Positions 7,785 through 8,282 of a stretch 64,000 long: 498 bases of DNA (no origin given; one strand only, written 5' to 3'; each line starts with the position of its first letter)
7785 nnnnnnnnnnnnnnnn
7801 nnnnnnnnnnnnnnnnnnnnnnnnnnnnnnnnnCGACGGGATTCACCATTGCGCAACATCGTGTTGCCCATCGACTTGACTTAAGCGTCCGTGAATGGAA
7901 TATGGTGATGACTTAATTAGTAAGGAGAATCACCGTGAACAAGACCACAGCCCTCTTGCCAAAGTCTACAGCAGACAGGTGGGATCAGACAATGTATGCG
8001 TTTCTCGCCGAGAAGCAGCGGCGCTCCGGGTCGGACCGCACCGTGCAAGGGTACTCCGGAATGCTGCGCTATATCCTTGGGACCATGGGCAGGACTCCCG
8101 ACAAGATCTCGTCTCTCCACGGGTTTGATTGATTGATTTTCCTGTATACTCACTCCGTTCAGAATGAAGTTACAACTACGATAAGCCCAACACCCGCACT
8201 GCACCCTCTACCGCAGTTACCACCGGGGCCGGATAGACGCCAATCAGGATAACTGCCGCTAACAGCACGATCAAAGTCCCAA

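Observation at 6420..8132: Two ~200 bp direct repeats, each a truncated integrase 5' end, bracket an ORF6N + MNT cassette next to nuoN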

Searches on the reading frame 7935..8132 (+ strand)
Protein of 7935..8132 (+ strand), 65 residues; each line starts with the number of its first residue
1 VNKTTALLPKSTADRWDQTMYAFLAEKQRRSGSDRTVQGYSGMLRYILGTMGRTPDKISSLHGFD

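Call 5: search_protein_families(library=pfam, proteins=[window:7935-8132:+], max_evalue=0.1)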
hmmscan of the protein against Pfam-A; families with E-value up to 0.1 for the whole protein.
window:7935-8132:+ (65 aa): 0 families
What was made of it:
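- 7935..8132 (+): Truncated recombinase ORF of 65 aa. Family homology runs to about codon 62-64. No Pfam hit on its own (call 5).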

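Call 8: find_homologous_proteins(query=window:7935-8129:+, max_evalue=0.01)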
Query seq(65 aa) (65 aa): 24 proteins with E <= 0.01 among 24 candidates.
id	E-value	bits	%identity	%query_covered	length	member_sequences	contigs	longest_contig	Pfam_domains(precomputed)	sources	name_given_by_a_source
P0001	3.5e-36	139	100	100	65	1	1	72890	-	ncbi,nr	ncbi:MAG: hypothetical protein EXR50_00040 [Dehalococcoidia bacterium]|nr:hypothetical protein [Deha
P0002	3.5e-20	89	72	88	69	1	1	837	-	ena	-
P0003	3.0e-15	73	80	69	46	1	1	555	-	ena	-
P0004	4.4e-15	73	59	98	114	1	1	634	-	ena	-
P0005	4.8e-14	69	63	88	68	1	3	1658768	-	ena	-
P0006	8.9e-14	68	58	98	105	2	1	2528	PF02899.24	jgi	jgi:site-specific recombinase XerD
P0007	9.0e-14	68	58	92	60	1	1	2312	-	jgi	jgi:hypothetical protein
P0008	2.4e-13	67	55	98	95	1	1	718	-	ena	-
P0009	6.5e-13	66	67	80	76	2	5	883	-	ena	-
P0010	9.1e-13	65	69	74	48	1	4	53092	-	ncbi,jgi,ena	-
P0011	2.5e-12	64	58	98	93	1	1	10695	-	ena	-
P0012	2.6e-11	61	61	86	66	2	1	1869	-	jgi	jgi:hypothetical protein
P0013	3.3e-11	60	51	98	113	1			-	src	-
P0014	4.9e-11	60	64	77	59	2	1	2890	-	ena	-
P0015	1.1e-10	59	84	57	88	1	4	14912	-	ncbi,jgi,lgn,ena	-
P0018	2.0e-10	58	48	98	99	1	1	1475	PF02899.24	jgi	jgi:hypothetical protein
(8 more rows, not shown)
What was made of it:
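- The source is a metagenome-assembled genome (call 8).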

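Call 12: find_encoding_contigs(protein=P0005, flank=10000, max_places=4)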
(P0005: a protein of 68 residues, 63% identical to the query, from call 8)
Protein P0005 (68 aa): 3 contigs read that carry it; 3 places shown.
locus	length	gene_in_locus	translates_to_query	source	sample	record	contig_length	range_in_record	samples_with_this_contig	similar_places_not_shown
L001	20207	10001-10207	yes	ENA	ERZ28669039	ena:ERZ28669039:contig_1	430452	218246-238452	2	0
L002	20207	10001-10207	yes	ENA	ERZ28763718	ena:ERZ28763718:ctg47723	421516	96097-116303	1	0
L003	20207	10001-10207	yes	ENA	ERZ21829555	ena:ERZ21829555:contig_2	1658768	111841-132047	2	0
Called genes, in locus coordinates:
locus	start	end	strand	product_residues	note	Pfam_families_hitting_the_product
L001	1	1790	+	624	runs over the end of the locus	PF14827:dCache_3, PF00672:HAMP, PF13487:HD_5, PF01966:HD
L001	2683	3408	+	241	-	PF00069:Pkinase (weak)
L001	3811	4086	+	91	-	-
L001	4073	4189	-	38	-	-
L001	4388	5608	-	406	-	PF04909:Amidohydro_2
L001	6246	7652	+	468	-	PF01636:APH (weak)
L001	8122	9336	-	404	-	-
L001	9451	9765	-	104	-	PF06262:Zincin_1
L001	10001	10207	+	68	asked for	-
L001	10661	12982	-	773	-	PF02743:dCache_1, PF00672:HAMP, PF07228:SpoIIE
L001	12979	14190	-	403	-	PF01547:SBP_bac_1, PF13416:SBP_bac_8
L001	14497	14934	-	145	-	PF13581:HATPase_c_2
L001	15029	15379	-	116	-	PF01740:STAS, PF13466:STAS_2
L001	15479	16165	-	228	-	PF00005:ABC_tran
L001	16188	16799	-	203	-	PF02687:FtsX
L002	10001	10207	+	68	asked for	-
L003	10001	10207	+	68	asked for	-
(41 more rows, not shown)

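Call 13: find_encoding_contigs(protein=P0010, flank=10000, max_places=4)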
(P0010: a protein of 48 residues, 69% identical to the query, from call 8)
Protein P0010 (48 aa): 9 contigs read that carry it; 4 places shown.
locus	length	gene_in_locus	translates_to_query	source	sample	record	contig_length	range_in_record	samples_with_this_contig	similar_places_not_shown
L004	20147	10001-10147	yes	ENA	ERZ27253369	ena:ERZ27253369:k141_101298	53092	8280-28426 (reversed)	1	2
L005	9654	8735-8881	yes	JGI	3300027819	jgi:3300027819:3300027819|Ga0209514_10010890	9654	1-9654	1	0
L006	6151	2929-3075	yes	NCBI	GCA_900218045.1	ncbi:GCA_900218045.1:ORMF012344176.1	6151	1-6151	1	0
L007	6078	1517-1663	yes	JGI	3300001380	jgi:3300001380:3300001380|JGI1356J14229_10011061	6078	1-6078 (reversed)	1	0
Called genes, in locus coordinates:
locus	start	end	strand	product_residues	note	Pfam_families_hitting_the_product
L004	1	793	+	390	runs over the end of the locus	PF13518:HTH_28, PF13565:HTH_32 (weak), PF13683:rve_3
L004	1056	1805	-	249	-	-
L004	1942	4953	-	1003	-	PF04313:HSDR_N, PF00270:DEAD (weak), PF04851:ResIII, PF18766:SWI2_SNF2, PF22679:T1R_D3-like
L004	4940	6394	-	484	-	PF01420:Methylase_S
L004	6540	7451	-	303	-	-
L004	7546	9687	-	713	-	PF12161:HsdM_N, PF02384:N6_Mtase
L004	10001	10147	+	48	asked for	-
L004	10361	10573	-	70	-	PF01979:Amidohydro_1 (weak)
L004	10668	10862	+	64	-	-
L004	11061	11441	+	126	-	-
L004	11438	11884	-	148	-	PF00572:Ribosomal_L13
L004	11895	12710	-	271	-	PF01416:PseudoU_synth_1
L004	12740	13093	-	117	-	PF01196:Ribosomal_L17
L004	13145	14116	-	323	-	PF01193:RNA_pol_L, PF01000:RNA_pol_A_bac, PF03118:RNA_pol_A_CTD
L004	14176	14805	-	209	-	PF00163:Ribosomal_S4, PF01479:S4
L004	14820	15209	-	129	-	PF00411:Ribosomal_S11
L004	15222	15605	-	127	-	PF00416:Ribosomal_S13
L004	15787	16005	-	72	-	PF01176:eIF-1a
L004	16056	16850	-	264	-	PF00557:Peptidase_M24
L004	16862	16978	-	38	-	-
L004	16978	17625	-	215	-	PF00406:ADK, PF13207:AAA_17, PF13238:AAA_18 (weak), PF13671:AAA_33 (faint), PF05191:ADK_lid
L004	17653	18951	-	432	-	PF00344:SecY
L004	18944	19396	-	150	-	PF00828:Ribosomal_L27A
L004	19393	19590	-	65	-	PF00327:Ribosomal_L30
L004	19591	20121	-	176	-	PF00333:Ribosomal_S5, PF03719:Ribosomal_S5_C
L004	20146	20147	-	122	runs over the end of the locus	PF00861:Ribosomal_L18p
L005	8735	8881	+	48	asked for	-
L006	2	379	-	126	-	?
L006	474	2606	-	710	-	PF12161:HsdM_N, PF02384:N6_Mtase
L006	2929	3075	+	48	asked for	-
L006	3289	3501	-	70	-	PF01979:Amidohydro_1 (weak)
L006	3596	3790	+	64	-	-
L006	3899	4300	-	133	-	PF00380:Ribosomal_S9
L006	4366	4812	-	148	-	PF00572:Ribosomal_L13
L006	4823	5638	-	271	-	PF01416:PseudoU_synth_1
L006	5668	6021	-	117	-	PF01196:Ribosomal_L17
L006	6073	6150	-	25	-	?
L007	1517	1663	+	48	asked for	-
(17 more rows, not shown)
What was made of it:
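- A 48-aa stub of the same clade is divergent from an intact Type I R-M operon in L004-L006 (call 13).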

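Call 15: find_related_loci(query=A2, collection=genome_contigs, flank=10000)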
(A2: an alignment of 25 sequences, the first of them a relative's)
Query A2 (113 aa) in genome_contigs; peptide patterns used: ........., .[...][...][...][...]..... (x = any residue, [..] = any of these).
108 stretches matched a pattern; 84 encode a relative of the query (tblastn E <= 1e-3); the best 80 are kept; 80 distinct loci.
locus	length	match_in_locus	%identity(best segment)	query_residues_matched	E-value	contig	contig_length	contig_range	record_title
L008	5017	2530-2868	72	1-113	1e-52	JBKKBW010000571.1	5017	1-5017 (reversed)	MAG: Dehalococcoidia bacterium isolate swi_bin.376 S1Ck127_16211561_flag_1_multi_7.0000_len_5017, whole genome shotgun s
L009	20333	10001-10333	70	2-113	3e-51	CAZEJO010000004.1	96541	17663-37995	MAG TPA_asm: uncultured Dehalococcoidia bacterium isolate SRP214966_co7_243 genome assembly, contig: NODE_75_length_9654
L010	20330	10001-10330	68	4-113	3e-50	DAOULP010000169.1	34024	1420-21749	MAG TPA_asm: Dehalococcoidia bacterium isolate W31_46 k127_620385, whole genome shotgun sequence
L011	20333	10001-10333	68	2-113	6e-50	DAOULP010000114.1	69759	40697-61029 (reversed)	MAG TPA_asm: Dehalococcoidia bacterium isolate W31_46 k127_454928, whole genome shotgun sequence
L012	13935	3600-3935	66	2-113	2e-49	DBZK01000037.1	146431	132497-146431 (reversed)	MAG TPA_asm: Dehalococcoidia bacterium UBA1162 UBA1162_contig_1105, whole genome shotgun sequence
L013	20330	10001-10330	68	3-113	5e-49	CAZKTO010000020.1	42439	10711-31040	MAG TPA_asm: uncultured Dehalococcoidia bacterium isolate SRP119689_co1_48 genome assembly, contig: NODE_1048_length_424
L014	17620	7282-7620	65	1-113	1e-48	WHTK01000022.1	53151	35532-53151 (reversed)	MAG: Dehalococcoidia bacterium isolate Dino_bin34 NODE_624_length_53151_cov_2.99519, whole genome shotgun sequence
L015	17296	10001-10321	67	7-113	2e-48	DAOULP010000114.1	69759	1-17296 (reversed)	MAG TPA_asm: Dehalococcoidia bacterium isolate W31_46 k127_454928, whole genome shotgun sequence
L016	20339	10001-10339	65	2-113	3e-48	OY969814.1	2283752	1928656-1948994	MAG: uncultured Chloroflexia bacterium isolate MFD01299.bin.1.79 genome assembly, chromosome: 1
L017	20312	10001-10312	71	10-113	4e-48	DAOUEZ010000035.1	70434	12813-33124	MAG TPA_asm: Dehalococcoidia bacterium isolate N9_412 k139_1482012, whole genome shotgun sequence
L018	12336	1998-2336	65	2-113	8e-48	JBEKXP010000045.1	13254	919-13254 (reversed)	MAG: Dehalococcoidia bacterium isolate SPRUCE 654 SPRUCE_654_45, whole genome shotgun sequence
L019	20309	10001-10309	71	11-113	4e-48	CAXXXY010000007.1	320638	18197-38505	MAG: Dehalococcoidia bacterium isolate cba97045-4b49-4485-81c5-40af1a7d79bc genome assembly, contig: contig_7, whole gen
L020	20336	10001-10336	68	2-113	6e-48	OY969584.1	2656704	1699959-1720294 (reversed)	MAG: uncultured Chloroflexia bacterium isolate MFD01299.bin.c.4 genome assembly, chromosome: 1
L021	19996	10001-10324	68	6-113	6e-48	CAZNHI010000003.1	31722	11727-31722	MAG TPA_asm: uncultured Dehalococcoidia bacterium isolate SRP136066_co1_19 genome assembly, contig: NODE_1122_length_317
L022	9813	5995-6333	67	2-113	4e-48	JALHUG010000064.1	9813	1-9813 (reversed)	MAG: Dehalococcoidia bacterium isolate PFL44 seq_921375, whole genome shotgun sequence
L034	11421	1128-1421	72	16-113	1e-46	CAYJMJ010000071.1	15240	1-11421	MAG TPA_asm: uncultured Dehalococcoidia bacterium isolate ERP124720_co1_29 genome assembly, contig: NODE_4783_length_152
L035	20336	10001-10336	66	1-113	1e-46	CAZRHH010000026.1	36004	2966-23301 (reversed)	MAG TPA_asm: uncultured Dehalococcoidia bacterium isolate SRP136066_co1_29 genome assembly, contig: NODE_895_length_3600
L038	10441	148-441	73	16-113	2e-46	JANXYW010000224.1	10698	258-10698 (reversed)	MAG: Chloroflexi bacterium isolate GL140_4_metabat_127_sub GL140_4_k141_830393, whole genome shotgun sequence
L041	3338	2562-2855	71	16-113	4e-46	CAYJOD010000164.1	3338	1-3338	MAG TPA_asm: uncultured Candidatus Binatia bacterium isolate ERP124720_co1_58 genome assembly, contig: NODE_31683_length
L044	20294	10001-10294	71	16-113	5e-46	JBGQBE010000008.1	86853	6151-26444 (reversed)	MAG: Dehalococcoidia bacterium isolate OBJ2_061818_130_14 k141_196236_length_86853_cov_13.5332, whole genome shotgun seq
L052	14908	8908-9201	69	16-113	4e-45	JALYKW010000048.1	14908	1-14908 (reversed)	MAG: Chloroflexota bacterium isolate AFD bin23 SD1484-86_k127_2093929, whole genome shotgun sequence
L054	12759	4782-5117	63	2-113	8e-45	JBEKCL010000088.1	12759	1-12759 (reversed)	MAG: Dehalococcoidia bacterium isolate SPRUCE 159 SPRUCE_159_88, whole genome shotgun sequence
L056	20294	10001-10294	69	16-113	2e-44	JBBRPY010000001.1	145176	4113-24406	MAG: Dehalococcoidia bacterium isolate metawrap_la1_107 W_la1_107_k141_688926L_145176_cov_14.0396, whole genome shotgun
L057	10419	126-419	69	16-113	1e-44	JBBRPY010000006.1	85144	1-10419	MAG: Dehalococcoidia bacterium isolate metawrap_la1_107 W_la1_107_k141_461992L_85144_cov_14.1182, whole genome shotgun s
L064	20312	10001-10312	62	10-113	5e-43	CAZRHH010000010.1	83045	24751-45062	MAG TPA_asm: uncultured Dehalococcoidia bacterium isolate SRP136066_co1_29 genome assembly, contig: NODE_160_length_8304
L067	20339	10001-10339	61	4-113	2e-41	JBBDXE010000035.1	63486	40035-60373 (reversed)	MAG: Dehalococcoidia bacterium isolate LejiaD_68_21 Lejia_D_841_length_63486_cov_13, whole genome shotgun sequence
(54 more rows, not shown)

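Call 24: find_encoding_contigs(protein=P0001, flank=10000, max_places=3)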
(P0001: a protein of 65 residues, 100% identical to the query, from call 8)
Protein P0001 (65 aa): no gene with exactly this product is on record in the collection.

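Call 27: search_protein_families(library=pfam, proteins=[L056:9938-10897:+, L056:10965-12083:+, L056:12083-13000:+, L056:13280-15187:+, L020:11249-12367:+, L020:12364-13275:+, L020:13488-15137:+, L020:9125-9931:+, L056:6217-6846:-, L056:14995-15876:-], max_evalue=0.01)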
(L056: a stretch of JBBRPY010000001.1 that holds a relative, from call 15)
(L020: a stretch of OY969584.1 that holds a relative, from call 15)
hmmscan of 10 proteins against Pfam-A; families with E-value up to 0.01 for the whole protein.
L056:9938-10897:+ (319 aa): 2 families
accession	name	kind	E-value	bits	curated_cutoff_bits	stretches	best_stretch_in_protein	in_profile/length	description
PF00589.27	Phage_integrase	-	1.4e-15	57.9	27.1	1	130-300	3-168/172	Phage integrase family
PF02899.23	Phage_int_SAM_1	-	0.00023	21.8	22.3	1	36-106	11-82/83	Phage integrase, N-terminal SAM-like domain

L056:10965-12083:+ (372 aa): 0 families

L056:12083-13000:+ (305 aa): 0 families

L056:13280-15187:+ (635 aa): 2 families
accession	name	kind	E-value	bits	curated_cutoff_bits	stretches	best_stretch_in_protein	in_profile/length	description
PF00239.26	Resolvase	-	1.5e-13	51.5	23.3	1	24-169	3-144/145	Resolvase, N terminal domain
PF07508.19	Recombinase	-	3e-12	47.1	21.1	1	199-297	3-102/102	Recombinase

L020:11249-12367:+ (372 aa): 0 families

L020:12364-13275:+ (303 aa): 0 families

L020:13488-15137:+ (549 aa): 3 families
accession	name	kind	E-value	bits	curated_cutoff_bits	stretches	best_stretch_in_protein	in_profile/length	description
PF00239.26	Resolvase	-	1.5e-29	103.4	23.3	1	5-158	1-145/145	Resolvase, N terminal domain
PF07508.19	Recombinase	-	1.1e-18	67.8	21.1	1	192-307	3-102/102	Recombinase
PF13408.12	Zn_ribbon_recom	-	3.9e-11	43.6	25.3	1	320-384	1-57/58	Recombinase zinc beta ribbon domain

L020:9125-9931:+ (268 aa): 1 family
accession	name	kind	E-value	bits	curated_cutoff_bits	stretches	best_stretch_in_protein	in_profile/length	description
PF13676.11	TIR_2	-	5.7e-10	40.2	28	1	6-129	3-118/122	TIR domain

L056:6217-6846:- (209 aa): 2 families
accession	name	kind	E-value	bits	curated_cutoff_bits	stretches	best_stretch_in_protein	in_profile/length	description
PF10543.14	ORF6N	-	7.3e-32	110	27.8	1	33-136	2-86/86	ORF6N domain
PF09669.15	Phage_pRha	-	0.0025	18.8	29.9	1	108-158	42-91/91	Phage regulatory protein Rha (Phage_pRha)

L056:14995-15876:- (293 aa): 1 family
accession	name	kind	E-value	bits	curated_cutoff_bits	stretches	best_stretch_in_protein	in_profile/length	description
PF01636.29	APH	-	3.7e-15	56.8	23.2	1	45-219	23-210/239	Phosphotransferase enzyme family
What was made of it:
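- On Tyrosine recombinase (Phage_integrase, Xer-like): Longer relatives carry PF02899 (calls 8, 27). The full-length relative in L056 has PF00589 at 1.4e-15 (call 27).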

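Call 41: search_protein_representatives(protein=P0001)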
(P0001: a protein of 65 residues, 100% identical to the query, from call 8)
Query: 65 residues. Proteins with E-value up to 0.001 (for the whole library): 378; up to 1e-10: 51; up to 1e-30: 0. The best 150 are listed.
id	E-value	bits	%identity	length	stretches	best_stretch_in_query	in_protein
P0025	3.6e-21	90.1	69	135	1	1-61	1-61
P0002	1.1e-20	88.5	75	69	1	1-55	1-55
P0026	1.0e-18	82.4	71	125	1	3-57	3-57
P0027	1.2e-14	69.6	60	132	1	10-64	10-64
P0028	5.4e-14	67.5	56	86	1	4-60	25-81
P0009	2.1e-13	65.7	68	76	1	3-52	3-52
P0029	3.1e-13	65.2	55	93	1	6-61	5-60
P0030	4.4e-13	64.7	58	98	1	5-61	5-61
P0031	4.6e-13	64.6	54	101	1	1-61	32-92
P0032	6.8e-13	64.1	56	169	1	11-62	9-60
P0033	8.9e-13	63.7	59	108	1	5-60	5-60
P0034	1.0e-12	63.5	58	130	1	11-60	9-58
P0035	1.0e-12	63.5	59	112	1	11-61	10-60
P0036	1.1e-12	63.4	54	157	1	4-62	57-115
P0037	1.4e-12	63.1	55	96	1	6-60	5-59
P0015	3.4e-11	58.7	78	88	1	1-41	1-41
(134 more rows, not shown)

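Call 44: search_protein_families(library=ncbifam, proteins=[L056:9965-10897:+, L056:10965-12083:+, L056:12083-13000:+, L056:13280-15187:+, window:7935-8132:+], max_evalue=0.01)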
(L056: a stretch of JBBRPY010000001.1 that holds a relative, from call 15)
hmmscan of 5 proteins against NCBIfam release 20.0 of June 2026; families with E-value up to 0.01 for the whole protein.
L056:9965-10897:+ (310 aa): 8 families
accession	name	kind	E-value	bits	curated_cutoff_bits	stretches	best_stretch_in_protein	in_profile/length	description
NF040815.2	recomb_XerA_Arch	equivalog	1.4e-26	93.7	220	1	20-290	2-253/263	site-specific tyrosine recombinase/integron integrase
TIGR02224.1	recomb_XerC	equivalog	1.1e-24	87.3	335.15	1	26-289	9-275/295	tyrosine recombinase XerC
TIGR02225.1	recomb_XerD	equivalog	1.8e-24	86.6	329.6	1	27-289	10-272/290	site-specific tyrosine recombinase XerD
NF001399.0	PRK00283.1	subfamily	7.1e-24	84.6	279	1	28-289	20-281/300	tyrosine recombinase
NF002331.0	PRK01287.1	subfamily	4.8e-19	68.5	371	1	72-290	92-311/365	site-specific tyrosine recombinase XerC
TIGR02249.1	integrase_gron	subfamily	1e-07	31.6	265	1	28-192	12-167/315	integron integrase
NF003462.0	PRK05084.1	equivalog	6.7e-05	21.8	267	1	141-293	196-346/360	tyrosine recombinase XerS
NF011946.0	PRK15417.1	equivalog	0.00038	19.7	435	0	214-292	236-316/337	integron integrase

L056:10965-12083:+ (372 aa): 0 families

L056:12083-13000:+ (305 aa): 0 families

L056:13280-15187:+ (635 aa): 3 families
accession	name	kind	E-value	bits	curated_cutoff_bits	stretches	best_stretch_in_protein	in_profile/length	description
NF041201.1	recomb_XisF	equivalog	3.4e-08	32.9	375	1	45-369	16-356/465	fdxN element excision recombinase XisF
NF047343.1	SCCmet_CcrB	equivalog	0.00079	18.2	900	1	21-260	8-234/542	cassette chromosome recombinase CcrB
NF047344.1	SCCmet_CcrA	equivalog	0.00082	18.6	700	1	24-323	6-273/442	cassette chromosome recombinase CcrA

window:7935-8132:+ (65 aa): 0 families
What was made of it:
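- These carry Phage_integrase (1.4e-15) and Phage_int_SAM_1 domains (call 27) and give sub-threshold XerA/XerC/XerD hits (call 44).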

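Call 45: search_protein_families(library=padloc, proteins=[L056:10965-12083:+, L056:12083-13000:+], max_evalue=0.001)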
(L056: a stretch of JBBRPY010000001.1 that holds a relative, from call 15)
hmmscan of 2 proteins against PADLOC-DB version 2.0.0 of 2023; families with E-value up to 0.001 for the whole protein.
L056:10965-12083:+ (372 aa): 0 families

L056:12083-13000:+ (305 aa): 0 families
